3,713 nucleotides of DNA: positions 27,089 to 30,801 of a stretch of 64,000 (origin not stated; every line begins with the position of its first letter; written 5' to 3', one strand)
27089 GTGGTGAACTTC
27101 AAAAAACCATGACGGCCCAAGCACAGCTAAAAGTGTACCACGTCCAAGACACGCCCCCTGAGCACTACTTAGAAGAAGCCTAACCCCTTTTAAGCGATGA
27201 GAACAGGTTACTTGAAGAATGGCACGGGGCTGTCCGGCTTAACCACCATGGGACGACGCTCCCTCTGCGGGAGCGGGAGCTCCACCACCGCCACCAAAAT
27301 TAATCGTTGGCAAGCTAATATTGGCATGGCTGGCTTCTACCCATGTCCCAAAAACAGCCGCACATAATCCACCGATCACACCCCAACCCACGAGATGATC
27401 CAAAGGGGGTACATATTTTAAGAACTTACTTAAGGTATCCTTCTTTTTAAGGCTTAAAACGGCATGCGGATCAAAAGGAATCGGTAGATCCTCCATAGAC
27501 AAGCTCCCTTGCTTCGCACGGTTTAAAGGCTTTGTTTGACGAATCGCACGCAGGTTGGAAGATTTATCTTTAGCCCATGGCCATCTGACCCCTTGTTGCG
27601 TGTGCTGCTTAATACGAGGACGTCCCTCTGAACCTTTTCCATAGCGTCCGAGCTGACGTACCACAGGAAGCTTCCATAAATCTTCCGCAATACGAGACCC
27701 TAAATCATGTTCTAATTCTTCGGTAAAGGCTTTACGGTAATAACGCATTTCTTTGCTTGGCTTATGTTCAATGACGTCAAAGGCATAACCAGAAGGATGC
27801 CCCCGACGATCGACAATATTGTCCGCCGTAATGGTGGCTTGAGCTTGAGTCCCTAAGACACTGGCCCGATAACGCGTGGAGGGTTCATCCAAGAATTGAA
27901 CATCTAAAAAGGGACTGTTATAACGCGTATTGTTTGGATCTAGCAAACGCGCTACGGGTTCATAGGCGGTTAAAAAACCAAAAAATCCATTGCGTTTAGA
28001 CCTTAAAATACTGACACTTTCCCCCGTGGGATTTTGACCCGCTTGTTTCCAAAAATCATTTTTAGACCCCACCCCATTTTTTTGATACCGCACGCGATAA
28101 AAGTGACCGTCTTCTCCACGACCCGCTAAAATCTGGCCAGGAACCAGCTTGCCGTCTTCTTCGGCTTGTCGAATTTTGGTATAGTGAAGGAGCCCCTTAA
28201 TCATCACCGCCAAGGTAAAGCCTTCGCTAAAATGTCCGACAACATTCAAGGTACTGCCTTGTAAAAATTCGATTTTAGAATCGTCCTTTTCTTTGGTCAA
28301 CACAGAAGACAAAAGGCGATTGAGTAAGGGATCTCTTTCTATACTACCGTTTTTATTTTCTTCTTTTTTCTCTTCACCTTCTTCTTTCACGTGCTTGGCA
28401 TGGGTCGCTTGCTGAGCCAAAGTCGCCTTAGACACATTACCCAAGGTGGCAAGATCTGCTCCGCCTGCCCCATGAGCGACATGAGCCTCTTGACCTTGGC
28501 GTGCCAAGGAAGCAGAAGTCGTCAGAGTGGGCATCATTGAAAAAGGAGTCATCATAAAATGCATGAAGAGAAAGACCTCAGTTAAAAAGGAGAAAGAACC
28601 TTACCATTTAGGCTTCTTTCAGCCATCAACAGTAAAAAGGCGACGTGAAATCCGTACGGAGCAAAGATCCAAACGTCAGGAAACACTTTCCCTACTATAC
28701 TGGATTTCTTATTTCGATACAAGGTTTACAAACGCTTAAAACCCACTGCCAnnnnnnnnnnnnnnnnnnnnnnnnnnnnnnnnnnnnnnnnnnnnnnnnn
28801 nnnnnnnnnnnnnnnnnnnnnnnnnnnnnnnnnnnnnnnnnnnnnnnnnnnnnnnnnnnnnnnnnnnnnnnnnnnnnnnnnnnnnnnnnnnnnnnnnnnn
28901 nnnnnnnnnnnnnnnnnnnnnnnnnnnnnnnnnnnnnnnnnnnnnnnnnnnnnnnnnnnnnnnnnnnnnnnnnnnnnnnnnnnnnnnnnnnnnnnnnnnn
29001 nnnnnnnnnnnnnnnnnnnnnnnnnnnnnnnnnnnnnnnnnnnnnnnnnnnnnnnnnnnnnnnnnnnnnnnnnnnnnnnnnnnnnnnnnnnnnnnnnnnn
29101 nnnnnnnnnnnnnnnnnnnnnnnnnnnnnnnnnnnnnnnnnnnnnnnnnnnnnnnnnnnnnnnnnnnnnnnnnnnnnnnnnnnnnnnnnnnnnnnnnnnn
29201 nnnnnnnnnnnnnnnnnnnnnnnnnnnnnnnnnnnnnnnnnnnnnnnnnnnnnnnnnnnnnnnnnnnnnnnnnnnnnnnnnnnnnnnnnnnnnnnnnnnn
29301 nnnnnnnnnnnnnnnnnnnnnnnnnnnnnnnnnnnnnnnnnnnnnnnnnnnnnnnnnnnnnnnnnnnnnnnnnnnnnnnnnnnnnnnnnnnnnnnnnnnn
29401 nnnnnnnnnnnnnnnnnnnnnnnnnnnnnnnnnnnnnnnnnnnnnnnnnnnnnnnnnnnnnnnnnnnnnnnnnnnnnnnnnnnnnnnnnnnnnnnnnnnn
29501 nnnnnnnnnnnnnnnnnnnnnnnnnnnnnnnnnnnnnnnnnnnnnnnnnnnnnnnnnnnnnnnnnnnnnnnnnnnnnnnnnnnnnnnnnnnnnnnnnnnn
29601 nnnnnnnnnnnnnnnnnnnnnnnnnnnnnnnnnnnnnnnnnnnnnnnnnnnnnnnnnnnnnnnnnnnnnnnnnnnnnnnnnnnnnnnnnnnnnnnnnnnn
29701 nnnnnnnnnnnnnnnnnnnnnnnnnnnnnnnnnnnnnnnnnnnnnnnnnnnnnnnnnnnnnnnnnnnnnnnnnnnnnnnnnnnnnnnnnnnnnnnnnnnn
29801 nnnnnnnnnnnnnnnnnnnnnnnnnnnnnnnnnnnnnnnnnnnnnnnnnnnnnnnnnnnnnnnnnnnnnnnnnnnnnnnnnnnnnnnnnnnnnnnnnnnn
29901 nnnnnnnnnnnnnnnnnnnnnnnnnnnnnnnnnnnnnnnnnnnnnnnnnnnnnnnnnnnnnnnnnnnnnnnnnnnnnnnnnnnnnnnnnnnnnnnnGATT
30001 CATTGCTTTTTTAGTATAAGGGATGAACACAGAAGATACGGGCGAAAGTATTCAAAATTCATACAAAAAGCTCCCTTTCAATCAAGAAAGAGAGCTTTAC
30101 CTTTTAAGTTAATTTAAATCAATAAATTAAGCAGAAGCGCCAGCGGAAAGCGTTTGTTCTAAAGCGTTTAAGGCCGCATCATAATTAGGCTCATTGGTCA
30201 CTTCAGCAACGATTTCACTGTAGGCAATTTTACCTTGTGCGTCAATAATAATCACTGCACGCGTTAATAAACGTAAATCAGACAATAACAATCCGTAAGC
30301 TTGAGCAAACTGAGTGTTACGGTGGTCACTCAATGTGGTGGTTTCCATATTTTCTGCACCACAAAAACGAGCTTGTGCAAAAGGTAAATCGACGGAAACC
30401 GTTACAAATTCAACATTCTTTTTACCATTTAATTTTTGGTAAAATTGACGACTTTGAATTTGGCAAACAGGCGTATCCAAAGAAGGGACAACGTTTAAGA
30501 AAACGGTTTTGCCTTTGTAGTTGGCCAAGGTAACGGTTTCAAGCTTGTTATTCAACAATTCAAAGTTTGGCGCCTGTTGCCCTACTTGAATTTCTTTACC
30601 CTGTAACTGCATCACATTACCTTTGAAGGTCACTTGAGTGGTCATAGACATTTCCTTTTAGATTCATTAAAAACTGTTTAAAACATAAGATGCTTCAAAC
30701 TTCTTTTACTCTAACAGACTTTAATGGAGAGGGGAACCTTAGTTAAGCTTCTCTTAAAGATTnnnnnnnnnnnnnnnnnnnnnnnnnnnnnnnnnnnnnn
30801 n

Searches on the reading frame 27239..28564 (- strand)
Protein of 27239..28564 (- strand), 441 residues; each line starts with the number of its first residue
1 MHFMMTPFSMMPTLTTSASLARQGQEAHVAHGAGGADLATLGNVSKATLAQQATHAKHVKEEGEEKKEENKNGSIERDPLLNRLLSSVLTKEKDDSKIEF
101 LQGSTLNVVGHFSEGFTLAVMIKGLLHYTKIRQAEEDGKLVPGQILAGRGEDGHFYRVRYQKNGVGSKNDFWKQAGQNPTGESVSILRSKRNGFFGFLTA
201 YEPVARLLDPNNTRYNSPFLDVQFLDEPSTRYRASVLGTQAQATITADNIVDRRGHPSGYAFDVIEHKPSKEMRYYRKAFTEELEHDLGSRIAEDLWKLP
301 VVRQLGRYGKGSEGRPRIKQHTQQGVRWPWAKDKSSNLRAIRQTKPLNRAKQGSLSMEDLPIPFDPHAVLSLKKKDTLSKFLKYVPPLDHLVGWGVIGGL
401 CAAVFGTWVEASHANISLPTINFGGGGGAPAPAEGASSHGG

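Call 9: search_protein_families(library=pfam, proteins=[window:27239-28564:-], max_evalue=1)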
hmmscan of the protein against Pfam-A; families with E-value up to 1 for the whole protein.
window:27239-28564:- (441 aa): 1 family
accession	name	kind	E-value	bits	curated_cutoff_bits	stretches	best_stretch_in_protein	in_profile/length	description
PF06156.18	YabA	-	0.08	14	30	1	48-137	16-97/103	Initiation control protein YabA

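Call 25: search_protein_families(library=ncbifam, proteins=[window:27239-28564:-], max_evalue=1)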
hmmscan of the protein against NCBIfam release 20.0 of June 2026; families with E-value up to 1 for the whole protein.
window:27239-28564:- (441 aa): 0 families

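Call 77: search_protein_families(library=padloc, proteins=[window:27239-28564:-], max_evalue=1)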
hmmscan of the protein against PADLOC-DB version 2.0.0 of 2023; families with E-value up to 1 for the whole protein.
window:27239-28564:- (441 aa): 0 families

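Call 78: search_protein_families(library=phrogs, proteins=[window:27239-28564:-], max_evalue=1)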
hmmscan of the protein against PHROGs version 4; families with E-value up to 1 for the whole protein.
window:27239-28564:- (441 aa): 0 families

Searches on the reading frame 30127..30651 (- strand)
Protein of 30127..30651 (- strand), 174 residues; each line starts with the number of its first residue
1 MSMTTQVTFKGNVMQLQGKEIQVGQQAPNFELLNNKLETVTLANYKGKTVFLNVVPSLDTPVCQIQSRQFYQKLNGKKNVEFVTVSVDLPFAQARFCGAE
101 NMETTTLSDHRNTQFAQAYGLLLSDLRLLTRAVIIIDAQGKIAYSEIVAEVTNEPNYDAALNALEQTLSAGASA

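Call 36: search_protein_families(library=pfam, proteins=[window:30127-30651:-], max_evalue=0.001)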
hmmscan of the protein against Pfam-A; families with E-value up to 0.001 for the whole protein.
window:30127-30651:- (174 aa): 2 families
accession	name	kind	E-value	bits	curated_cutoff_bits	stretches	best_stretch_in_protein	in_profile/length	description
PF08534.16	Redoxin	-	1.5e-31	109.7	26.6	1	22-161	1-148/148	Redoxin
PF00578.27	AhpC-TSA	-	1.1e-25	90.3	26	1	23-144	1-123/124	AhpC/TSA family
